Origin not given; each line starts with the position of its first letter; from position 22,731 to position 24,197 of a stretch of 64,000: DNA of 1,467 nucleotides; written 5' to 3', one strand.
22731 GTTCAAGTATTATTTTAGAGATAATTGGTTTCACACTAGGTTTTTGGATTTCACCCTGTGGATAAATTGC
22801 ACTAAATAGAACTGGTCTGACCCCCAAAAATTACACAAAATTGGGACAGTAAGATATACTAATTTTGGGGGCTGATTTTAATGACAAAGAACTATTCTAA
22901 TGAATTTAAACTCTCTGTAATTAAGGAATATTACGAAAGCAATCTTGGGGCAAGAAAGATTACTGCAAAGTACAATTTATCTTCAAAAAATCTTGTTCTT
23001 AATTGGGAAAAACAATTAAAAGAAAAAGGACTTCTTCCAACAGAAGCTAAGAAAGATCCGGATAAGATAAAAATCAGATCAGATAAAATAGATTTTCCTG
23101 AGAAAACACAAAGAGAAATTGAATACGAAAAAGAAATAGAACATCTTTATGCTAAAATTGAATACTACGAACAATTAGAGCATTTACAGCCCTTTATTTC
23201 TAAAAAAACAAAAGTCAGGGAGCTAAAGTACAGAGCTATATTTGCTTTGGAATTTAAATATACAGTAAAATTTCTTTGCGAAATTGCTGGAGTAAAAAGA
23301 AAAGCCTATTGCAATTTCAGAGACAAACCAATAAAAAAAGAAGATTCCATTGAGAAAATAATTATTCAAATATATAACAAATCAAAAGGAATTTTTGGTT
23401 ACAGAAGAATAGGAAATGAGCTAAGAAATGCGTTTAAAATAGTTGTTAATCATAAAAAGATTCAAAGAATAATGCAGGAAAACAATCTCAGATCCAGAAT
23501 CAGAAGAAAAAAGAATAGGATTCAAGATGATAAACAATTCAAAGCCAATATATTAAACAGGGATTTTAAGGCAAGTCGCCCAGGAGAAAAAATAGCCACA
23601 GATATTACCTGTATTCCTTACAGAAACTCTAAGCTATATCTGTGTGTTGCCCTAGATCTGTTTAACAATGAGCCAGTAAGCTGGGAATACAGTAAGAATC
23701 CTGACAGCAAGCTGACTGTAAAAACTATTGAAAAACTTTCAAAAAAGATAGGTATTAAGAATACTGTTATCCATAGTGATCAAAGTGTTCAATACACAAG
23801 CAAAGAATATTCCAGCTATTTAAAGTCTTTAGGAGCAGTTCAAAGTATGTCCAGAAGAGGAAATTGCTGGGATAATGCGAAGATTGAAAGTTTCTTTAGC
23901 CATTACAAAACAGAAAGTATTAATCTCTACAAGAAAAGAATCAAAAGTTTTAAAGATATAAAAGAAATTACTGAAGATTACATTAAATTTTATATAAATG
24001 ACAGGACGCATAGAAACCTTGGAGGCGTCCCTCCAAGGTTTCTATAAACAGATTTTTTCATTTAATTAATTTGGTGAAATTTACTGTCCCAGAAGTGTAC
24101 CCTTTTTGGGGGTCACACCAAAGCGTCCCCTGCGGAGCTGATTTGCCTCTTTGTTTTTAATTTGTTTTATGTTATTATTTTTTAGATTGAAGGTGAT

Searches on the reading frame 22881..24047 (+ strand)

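Call 39: search_protein_families(library=pfam, proteins=[window:22881-24047:+])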
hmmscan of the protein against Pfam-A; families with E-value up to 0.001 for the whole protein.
window:22881-24047:+ (388 aa): 5 families
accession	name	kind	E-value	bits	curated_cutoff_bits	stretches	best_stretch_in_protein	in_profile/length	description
PF00665.32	rve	-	1.4e-21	77.1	32.6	1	232-329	2-102/102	Integrase core domain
PF13276.12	HTH_21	-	1.2e-18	67.5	28.1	1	154-211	3-60/60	HTH-like domain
PF13683.12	rve_3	-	4.6e-11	42.7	26.5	1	321-385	5-67/67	Integrase core domain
PF13333.12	rve_2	-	5.2e-07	30.1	22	1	336-385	1-48/56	Integrase core domain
PF01527.26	HTH_Tnp_1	-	6.4e-06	26.7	24.1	1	3-61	5-58/75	Transposase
